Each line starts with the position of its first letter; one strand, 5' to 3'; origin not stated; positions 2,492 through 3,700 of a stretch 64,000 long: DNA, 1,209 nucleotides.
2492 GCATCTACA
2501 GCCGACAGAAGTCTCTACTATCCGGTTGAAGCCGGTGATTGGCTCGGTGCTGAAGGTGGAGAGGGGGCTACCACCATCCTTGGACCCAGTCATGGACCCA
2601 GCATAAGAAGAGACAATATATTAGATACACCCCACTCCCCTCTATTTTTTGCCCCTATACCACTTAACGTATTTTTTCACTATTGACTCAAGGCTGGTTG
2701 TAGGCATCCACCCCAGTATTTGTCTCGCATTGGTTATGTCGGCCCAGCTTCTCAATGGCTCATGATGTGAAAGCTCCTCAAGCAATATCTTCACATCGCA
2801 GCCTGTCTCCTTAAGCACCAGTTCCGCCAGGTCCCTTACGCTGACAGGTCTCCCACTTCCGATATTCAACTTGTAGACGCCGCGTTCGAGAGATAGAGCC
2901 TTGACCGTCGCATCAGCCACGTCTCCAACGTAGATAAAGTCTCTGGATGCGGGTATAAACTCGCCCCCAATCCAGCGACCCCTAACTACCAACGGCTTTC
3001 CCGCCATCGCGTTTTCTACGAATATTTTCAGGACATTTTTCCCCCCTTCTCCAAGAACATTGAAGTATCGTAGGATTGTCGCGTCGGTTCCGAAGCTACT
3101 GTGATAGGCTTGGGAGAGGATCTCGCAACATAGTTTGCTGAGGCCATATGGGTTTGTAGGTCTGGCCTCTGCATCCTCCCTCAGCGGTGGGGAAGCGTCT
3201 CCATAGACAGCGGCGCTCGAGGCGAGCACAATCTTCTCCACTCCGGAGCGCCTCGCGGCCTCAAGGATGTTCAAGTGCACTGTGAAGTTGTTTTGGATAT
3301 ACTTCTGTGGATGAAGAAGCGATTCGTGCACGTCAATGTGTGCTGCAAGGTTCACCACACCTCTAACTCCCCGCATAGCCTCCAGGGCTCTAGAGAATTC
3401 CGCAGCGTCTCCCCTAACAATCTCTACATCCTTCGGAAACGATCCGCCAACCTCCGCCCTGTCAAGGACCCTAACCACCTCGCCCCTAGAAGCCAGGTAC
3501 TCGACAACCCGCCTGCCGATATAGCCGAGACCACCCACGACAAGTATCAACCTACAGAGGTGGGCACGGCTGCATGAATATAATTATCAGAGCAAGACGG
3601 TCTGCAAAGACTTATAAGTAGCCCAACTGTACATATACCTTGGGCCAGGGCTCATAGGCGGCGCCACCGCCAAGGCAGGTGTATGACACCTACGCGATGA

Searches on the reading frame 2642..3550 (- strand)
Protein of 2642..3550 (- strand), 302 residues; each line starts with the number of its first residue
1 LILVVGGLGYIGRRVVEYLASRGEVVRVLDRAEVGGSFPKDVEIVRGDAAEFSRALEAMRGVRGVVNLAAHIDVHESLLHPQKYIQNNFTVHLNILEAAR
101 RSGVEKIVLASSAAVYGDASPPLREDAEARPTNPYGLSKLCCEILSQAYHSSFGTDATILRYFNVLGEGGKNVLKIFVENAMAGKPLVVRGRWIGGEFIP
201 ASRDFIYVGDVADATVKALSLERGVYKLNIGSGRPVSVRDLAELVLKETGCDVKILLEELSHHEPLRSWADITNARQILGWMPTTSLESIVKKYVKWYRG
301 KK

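Call 43: search_protein_families(library=pfam, proteins=[window:2642-3550:-], max_evalue=0.00001)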
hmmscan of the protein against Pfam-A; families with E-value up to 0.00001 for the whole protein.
window:2642-3550:- (302 aa): 7 families
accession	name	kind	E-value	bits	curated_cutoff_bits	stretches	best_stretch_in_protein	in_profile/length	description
PF01370.27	Epimerase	-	5.5e-50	170.5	20.9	1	2-230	1-239/240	NAD dependent epimerase/dehydratase family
PF16363.11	GDP_Man_Dehyd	-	2.4e-39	136.2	27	1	3-293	1-331/332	GDP-mannose 4,6 dehydratase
PF04321.23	RmlD_sub_bind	-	2.1e-16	60.3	27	1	2-253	3-235/287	RmlD substrate binding domain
PF01073.25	3Beta_HSD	-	2.4e-16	60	22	1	3-219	1-229/280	3-beta hydroxysteroid dehydrogenase/isomerase family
PF02719.21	Polysacc_synt_2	-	2.5e-15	56.9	20.2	1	2-252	1-250/293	Polysaccharide biosynthesis protein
PF13460.12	NAD_binding_10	-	2.3e-11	44.4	27.2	1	6-126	1-112/184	NAD(P)H-binding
PF05368.20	NmrA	-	5.2e-06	26.7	27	0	2-111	5-106/298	NmrA-like family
